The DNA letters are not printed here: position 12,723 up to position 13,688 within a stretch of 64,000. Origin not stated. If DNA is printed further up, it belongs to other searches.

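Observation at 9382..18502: Five-gene coupled operon HTH - SNF2 - DUF4391 - Mod - Res: a type III R-M core with an uncharacterised SNF2/DUF4391 add-on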

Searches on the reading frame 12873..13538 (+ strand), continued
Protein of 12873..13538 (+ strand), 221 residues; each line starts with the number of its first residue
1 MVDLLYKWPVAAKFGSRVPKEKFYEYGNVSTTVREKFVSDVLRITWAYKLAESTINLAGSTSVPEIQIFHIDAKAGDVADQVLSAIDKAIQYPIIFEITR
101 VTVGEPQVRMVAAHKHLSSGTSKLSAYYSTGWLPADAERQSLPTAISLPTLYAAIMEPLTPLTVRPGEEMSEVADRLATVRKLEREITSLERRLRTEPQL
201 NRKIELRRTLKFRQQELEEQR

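Call 56: search_protein_families(library=padloc, proteins=[L084:6570-7256:+, L085:8995-9672:+, L087:7838-8578:+, L086:8950-9714:+, L084:3234-6566:+], max_evalue=0.01)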
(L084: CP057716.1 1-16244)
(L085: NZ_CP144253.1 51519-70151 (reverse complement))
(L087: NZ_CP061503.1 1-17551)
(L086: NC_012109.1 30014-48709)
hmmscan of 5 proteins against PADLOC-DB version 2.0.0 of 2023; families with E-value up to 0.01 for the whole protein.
L084:6570-7256:+ (228 aa): 0 families

L085:8995-9672:+ (225 aa): 0 families

L087:7838-8578:+ (246 aa): 0 families

L086:8950-9714:+ (254 aa): 0 families

L084:3234-6566:+ (1110 aa): 47 families (the best 25 are shown)
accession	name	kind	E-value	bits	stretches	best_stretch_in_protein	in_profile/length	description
PDLC01075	C3a139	-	2.5e-121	404.8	1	3-1095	4-947/948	HKD+Snf2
PDLC02621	DrmD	-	4.9e-37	125.7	2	575-857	388-637/1040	DrmD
PDLC02623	DrmD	-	1.9e-30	103.4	2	698-880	510-658/1040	DrmD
PDLC02619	DrmD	-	3e-29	99.8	2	664-851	358-541/872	DrmD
PDLC02193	PLD_Helicase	-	8.7e-26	88.3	3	684-877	656-833/905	-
PDLC02500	BrxHI|BrxHII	-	2.1e-25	87.5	2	799-856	529-585/933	BrxHI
PDLC00659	HmaA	-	5.5e-24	82.1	2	576-849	362-616/1176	SNF2 helicase / DEAD-box helicase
PDLC03830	ZacC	-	5.6e-23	79.5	2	359-423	239-300/1019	-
PDLC02843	DpdE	-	2.2e-22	76.9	2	278-416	179-302/1091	DpdE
PDLC02572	DrmA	-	1e-20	71.4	2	582-848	392-626/1043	DrmA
PDLC04556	PDC-M27C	-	7.6e-20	68.8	3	259-319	39-102/892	-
PDLC02840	DpdE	-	5.9e-18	62.6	2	278-414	180-305/1091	DpdE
PDLC02632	DrmD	-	1.5e-17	61.3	2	588-850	401-631/662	DrmD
PDLC02504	BrxHI|BrxHII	-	1e-16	58.1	2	776-855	511-592/971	BrxHII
PDLC02633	DrmD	-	4.6e-16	56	1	585-857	400-642/839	DrmD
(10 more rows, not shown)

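Call 69: search_protein_families(library=pfam, proteins=[P0143, P0270, P0200, P0226, P0171, P0253], max_evalue=0.001)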
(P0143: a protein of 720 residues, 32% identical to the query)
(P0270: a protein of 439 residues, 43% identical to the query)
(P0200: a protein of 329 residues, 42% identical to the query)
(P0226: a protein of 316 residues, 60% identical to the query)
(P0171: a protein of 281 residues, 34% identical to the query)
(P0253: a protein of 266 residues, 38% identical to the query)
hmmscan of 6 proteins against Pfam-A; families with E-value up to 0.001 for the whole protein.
P0143 (720 aa): 1 family
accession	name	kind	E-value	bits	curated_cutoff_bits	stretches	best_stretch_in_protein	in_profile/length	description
PF14335.11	DUF4391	-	1e-53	183.1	29.9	1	11-221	2-232/232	Domain of unknown function (DUF4391)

P0270 (439 aa): 2 families
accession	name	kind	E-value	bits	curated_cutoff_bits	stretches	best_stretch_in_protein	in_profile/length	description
PF14335.11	DUF4391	-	9.2e-13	49.1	29.9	1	82-212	76-227/232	Domain of unknown function (DUF4391)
PF01555.25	N6_N4_Mtase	-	2.2e-05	24.9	26.7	1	352-427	1-48/221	DNA methylase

P0200 (329 aa): 1 family
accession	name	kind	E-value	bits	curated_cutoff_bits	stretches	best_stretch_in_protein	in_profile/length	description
PF14335.11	DUF4391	-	3.5e-12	47.2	29.9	1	79-220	76-231/232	Domain of unknown function (DUF4391)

P0226 (316 aa): 4 families
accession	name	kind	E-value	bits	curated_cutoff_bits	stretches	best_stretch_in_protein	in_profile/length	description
PF14335.11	DUF4391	-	1.7e-18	67.8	29.9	1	6-116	29-140/232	Domain of unknown function (DUF4391)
PF00069.31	Pkinase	-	3.3e-15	56.6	31.7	1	142-187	102-147/263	Protein kinase domain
PF07714.23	PK_Tyr_Ser-Thr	-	1e-09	38.5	23.1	1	139-188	103-152/258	Protein tyrosine and serine/threonine kinase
PF01636.29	APH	-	1.8e-05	25.1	23.2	1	134-186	139-198/239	Phosphotransferase enzyme family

P0171 (281 aa): 2 families
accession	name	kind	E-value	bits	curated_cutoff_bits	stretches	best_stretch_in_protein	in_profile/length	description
PF14335.11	DUF4391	-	1.9e-51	175.6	29.9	1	66-275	1-231/232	Domain of unknown function (DUF4391)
PF10450.15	POC1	-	0.00061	19.3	22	1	71-186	140-255/273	POC1 chaperone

P0253 (266 aa): 1 family
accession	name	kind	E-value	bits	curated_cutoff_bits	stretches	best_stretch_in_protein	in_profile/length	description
PF14335.11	DUF4391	-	2.7e-45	155.5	29.9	1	10-258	3-231/232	Domain of unknown function (DUF4391)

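Call 73: find_related_loci(query=A5, collection=metagenome_contigs, flank=10000)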
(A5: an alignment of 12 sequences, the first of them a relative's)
Query A5 (218 aa) in metagenome_contigs; peptide patterns used: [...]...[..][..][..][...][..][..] (x = any residue, [..] = any of these).
600 stretches matched a pattern (row limit reached: there are more); 549 encode a relative of the query (tblastn E <= 1e-3); the best 80 are kept; 80 distinct loci.
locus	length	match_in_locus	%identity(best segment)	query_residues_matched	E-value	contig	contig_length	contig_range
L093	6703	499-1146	46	2-217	6e-67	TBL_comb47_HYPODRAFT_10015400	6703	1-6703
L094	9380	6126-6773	46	2-217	2e-66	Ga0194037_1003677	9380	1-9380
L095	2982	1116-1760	45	3-217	1e-65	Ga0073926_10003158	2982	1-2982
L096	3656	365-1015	47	1-217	6e-65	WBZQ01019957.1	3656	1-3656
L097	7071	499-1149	45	2-218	2e-64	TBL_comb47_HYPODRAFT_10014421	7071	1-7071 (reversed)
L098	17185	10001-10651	46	1-217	2e-64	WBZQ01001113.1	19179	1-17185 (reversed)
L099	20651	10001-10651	45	2-218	2e-64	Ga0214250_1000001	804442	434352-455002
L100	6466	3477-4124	44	2-217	4e-64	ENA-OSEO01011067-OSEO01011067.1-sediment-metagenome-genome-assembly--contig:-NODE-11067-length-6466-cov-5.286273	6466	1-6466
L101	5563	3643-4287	45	4-218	3e-64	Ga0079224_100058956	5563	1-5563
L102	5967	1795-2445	44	1-217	3e-64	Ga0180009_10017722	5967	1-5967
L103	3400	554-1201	45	2-217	5e-64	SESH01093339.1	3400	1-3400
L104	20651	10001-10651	45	1-217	3e-63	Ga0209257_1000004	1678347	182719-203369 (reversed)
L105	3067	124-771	44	2-217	6e-63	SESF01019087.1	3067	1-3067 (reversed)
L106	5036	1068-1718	43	2-218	4e-62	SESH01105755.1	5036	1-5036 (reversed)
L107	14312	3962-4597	45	6-217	1e-61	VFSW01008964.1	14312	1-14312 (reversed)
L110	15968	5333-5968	46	3-214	3e-61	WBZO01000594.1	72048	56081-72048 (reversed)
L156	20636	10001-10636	42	6-217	2e-56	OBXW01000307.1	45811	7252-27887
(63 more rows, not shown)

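Call 78: search_protein_families(library=pfam, proteins=[L156:10680-12560:+, L156:12557-13972:+, L156:14008-16011:+, L008:10670-12577:+, L008:12574-13503:+, L008:13352-14575:+, L008:14584-16329:+, L110:7913-9559:+], max_evalue=0.001)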
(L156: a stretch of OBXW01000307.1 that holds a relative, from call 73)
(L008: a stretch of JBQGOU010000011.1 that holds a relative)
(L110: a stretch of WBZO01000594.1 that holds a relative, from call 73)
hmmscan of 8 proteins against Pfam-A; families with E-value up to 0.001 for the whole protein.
L156:10680-12560:+ (626 aa): 9 families
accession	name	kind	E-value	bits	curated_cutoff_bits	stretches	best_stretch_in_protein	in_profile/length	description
PF13175.12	AAA_15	-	4.3e-45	155.4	32.1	1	1-383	1-373/374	AAA ATPase domain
PF20469.4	OLD-like_TOPRIM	-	2.4e-18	66.9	23.2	1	444-510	1-67/67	Overcoming lysogenization defect protein-like, TOPRIM domain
PF13304.12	AAA_21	-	7.7e-13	49.6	27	1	24-385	1-304/304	AAA domain, putative AbiEii toxin, Type IV TA system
PF13476.12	AAA_23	-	1.2e-12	49.3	27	1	5-71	1-67/201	AAA domain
PF11398.14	DUF2813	-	1.9e-11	44.4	21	2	224-409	172-350/372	Protein of unknown function (DUF2813)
PF02463.25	SMC_N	-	9e-08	32.2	40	1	3-48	2-50/220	RecF/RecN/SMC N terminal domain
PF13555.12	AAA_29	-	3.6e-05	23.9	27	1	5-43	3-43/61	P-loop containing region of AAA domain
PF00005.33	ABC_tran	-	5.4e-05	24.3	25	1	17-60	6-51/137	ABC transporter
PF13514.12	AAA_27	-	6.1e-05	23.1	22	1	1-51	1-55/206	AAA domain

L156:12557-13972:+ (471 aa): 1 family
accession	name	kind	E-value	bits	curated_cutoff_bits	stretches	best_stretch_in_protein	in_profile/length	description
PF09903.14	DUF2130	-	1.3e-90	303.6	26.7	1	193-450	3-254/255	Uncharacterized protein conserved in bacteria (DUF2130)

L156:14008-16011:+ (667 aa): 1 family
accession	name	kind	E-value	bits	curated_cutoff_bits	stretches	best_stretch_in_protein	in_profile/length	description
PF01555.25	N6_N4_Mtase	-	6.2e-23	82.3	26.7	1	129-474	1-205/221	DNA methylase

L008:10670-12577:+ (635 aa): 1 family
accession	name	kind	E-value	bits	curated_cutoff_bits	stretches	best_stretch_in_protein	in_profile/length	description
PF01555.25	N6_N4_Mtase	-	3.4e-32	112.6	26.7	1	121-427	1-204/221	DNA methylase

L008:12574-13503:+ (309 aa): 1 family
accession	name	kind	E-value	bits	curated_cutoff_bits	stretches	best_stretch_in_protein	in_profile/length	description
PF01555.25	N6_N4_Mtase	-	1.1e-19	71.7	26.7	1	122-265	1-120/221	DNA methylase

L008:13352-14575:+ (407 aa): 1 family
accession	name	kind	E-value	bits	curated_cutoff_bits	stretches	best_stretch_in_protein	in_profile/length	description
PF01555.25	N6_N4_Mtase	-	3.7e-05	24.2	26.7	1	152-219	159-214/221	DNA methylase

L008:14584-16329:+ (581 aa): 2 families
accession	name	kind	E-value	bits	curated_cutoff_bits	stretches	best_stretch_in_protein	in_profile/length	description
PF04326.19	SLFN_AlbA_2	-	7.5e-15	55.9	25.3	1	20-141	1-116/118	Schlafen, AlbA_2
PF13749.12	HATPase_c_4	-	3.4e-11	43.4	26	1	314-400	3-88/89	Putative ATP-dependent DNA helicase recG C-terminal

L110:7913-9559:+ (548 aa): 2 families
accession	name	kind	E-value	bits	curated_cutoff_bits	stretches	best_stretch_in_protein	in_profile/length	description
PF04326.19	SLFN_AlbA_2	-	6.8e-14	52.8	25.3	1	18-136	1-116/118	Schlafen, AlbA_2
PF13749.12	HATPase_c_4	-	1.8e-09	37.9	26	1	311-394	5-87/89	Putative ATP-dependent DNA helicase recG C-terminal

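Call 86: search_dna_similar(query=L084:6570-7256:+, collection=phages, mode=protein, max_evalue=0.001, max_rows=20)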
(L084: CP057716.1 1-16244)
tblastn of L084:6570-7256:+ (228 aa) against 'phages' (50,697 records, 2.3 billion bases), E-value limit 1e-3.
Records with a match: 3; places in all: 4; records where one place covers at least 80% of the query: 3.
Best place of each record, by identity: <60% 3.
By first word of the organism name: Bacteriophage 2; Erysipelothrix 1.
By host as written in the record: - 2; Erysipelothrix rhusiopathiae ZJ 1.
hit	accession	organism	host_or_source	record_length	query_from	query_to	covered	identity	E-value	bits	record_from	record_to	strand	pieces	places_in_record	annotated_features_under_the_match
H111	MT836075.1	Bacteriophage sp.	human fecal samples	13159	7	224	96%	34.7%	4e-28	117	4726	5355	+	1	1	record has no annotation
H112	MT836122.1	Bacteriophage sp.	human fecal samples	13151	1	223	98%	27.7%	2e-19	92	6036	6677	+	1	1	record has no annotation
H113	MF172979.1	Erysipelothrix phage phi1605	Erysipelothrix rhusiopathiae ZJ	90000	5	228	98%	24.3%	2e-6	54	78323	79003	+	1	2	methyl-accepting chemotaxis protein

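Call 89: fold_search(model_id=the predicted structure, library=viral)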
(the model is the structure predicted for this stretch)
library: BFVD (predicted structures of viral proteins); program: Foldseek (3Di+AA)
matches with E <= 10: 525; with E <= 0.001: 0
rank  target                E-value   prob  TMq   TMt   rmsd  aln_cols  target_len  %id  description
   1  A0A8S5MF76            1.3e-03  0.84  0.19  0.07  10.1       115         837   12  Tail protein [Siphoviridae sp. ctYh54]
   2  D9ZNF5                1.8e-02  0.80  0.26  0.38   7.5       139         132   10  (no name in the UniProt tables at hand)
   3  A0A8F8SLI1            2.0e-02  0.51  0.23  0.17   8.1       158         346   12  (no name in the UniProt tables at hand)
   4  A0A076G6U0            2.6e-02  0.63  0.18  0.14   5.9        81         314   12  Exopolyphosphatase [Bacillus phage Bobb]
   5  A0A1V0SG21            2.8e-02  0.69  0.25  0.11   6.6       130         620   13  Collagen triple helix repeat motif-containing protein [Hokovirus HKV1]
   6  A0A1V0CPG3            3.8e-02  0.33  0.14  0.20  25.8        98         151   17  (no name in the UniProt tables at hand)
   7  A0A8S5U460            5.8e-02  0.13  0.16  0.18  15.6       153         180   12  Uncharacterized protein [Siphoviridae sp. ct6GI21]
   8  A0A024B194            7.8e-02  0.57  0.24  0.18   9.0       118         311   12  Exopolyphosphatase [Bacillus phage Hakuna]
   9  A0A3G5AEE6            1.3e-01  0.07  0.13  0.10  22.2       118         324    5  VV A32 virion packaging ATPase [Satyrvirus sp.]
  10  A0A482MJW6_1          1.4e-01  0.66  0.24  0.07  16.7       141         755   11  Uncharacterized protein [Nodularia phage vB_NspS-kac68v162]
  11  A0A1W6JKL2            1.5e-01  0.51  0.24  0.27  17.2       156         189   12  Uncharacterized protein [Lactococcus phage AM4]
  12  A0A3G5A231            2.2e-01  0.13  0.15  0.09   5.4        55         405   11  Disease resistance R13L4/SHOC-2-like LRR domain-containing protein [Harvfovirus sp.]
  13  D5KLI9                2.2e-01  0.11  0.18  0.20  17.4       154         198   14  UL130 [Simian cytomegalovirus (strain Colburn)]
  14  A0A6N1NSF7            2.4e-01  0.21  0.21  0.17   7.0       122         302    9  Putative orfan [Tupanvirus soda lake]
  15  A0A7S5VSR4            2.6e-01  0.69  0.21  0.08  12.6       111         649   19  (no name in the UniProt tables at hand)
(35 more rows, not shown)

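Call 100: search_protein_families(library=phrogs, proteins=[window:12873-13538:+], max_evalue=0.001)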
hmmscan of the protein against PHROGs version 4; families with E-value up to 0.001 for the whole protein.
window:12873-13538:+ (221 aa): 0 families

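Call 101: get_annotated_region(hit=H113, flank=9000)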
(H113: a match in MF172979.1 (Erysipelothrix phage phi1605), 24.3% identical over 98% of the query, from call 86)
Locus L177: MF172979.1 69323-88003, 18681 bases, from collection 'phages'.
description: Erysipelothrix phage phi1605, complete genome.
organism: Erysipelothrix phage phi1605 (NCBI taxid 2006938)
taxonomy: Viruses; Duplodnaviria; Heunggongvirae; Uroviricota; Caudoviricetes
host: Erysipelothrix rhusiopathiae ZJ; source: swine; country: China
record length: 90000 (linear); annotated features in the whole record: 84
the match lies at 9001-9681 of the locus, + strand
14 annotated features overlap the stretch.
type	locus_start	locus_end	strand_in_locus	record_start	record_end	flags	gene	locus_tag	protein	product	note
CDS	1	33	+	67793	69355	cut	-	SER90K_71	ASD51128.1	site-specific recombinase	rec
CDS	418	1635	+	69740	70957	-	mef(A)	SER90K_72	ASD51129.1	macrolide-efflux protein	-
CDS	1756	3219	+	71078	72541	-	msr(D)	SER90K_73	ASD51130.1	ATPase component of ABC transporter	ATPase components of ABC transporters with duplicated ATPase domains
CDS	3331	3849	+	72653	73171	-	-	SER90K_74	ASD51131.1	hypothetical protein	-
CDS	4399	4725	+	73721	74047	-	-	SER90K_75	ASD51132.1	hypothetical protein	-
CDS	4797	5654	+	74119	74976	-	-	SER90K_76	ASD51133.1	hypothetical protein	-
CDS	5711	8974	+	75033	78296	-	-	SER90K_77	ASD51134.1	DEAD/DEAH box helicase-like protein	Ddhe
CDS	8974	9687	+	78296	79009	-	-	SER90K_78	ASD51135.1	methyl-accepting chemotaxis protein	cheM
CDS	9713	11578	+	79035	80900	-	-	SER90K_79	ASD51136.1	type III restriction-modification system methylation subunit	resIII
CDS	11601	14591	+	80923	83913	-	-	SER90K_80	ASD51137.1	type III restriction enzyme res subunit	resIII; Type III restriction enzyme, res subunit:DEAD/DEAH box helicase, N-terminal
CDS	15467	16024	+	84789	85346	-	-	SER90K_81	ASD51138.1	hypothetical protein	-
CDS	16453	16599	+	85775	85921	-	-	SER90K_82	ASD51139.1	hypothetical protein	-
CDS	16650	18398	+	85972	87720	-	-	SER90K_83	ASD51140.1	site-specific recombinase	rec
CDS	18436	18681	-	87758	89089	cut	-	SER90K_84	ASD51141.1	putative dihydrolipoamide dehydrogenase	orf14; putative Dihydrolipoamide dehydrogenase; Mercuric ion reductase; PF00070 famil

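Call 102: find_encoding_contigs(protein=P0143, flank=10000, max_places=3)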
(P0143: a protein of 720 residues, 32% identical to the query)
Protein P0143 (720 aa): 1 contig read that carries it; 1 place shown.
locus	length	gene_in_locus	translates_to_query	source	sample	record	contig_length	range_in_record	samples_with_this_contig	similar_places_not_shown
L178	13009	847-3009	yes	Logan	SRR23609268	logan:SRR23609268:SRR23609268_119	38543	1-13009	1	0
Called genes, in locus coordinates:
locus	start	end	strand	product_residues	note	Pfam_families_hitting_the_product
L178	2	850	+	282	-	?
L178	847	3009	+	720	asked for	PF14335:DUF4391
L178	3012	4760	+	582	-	-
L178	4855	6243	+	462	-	PF13289:SIR2_2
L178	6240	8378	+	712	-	PF01935:DUF87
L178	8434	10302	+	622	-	PF01555:N6_N4_Mtase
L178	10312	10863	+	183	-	PF04326:SLFN_AlbA_2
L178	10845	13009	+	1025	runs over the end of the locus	PF04851:ResIII, PF00270:DEAD (weak), PF19778:RE_endonuc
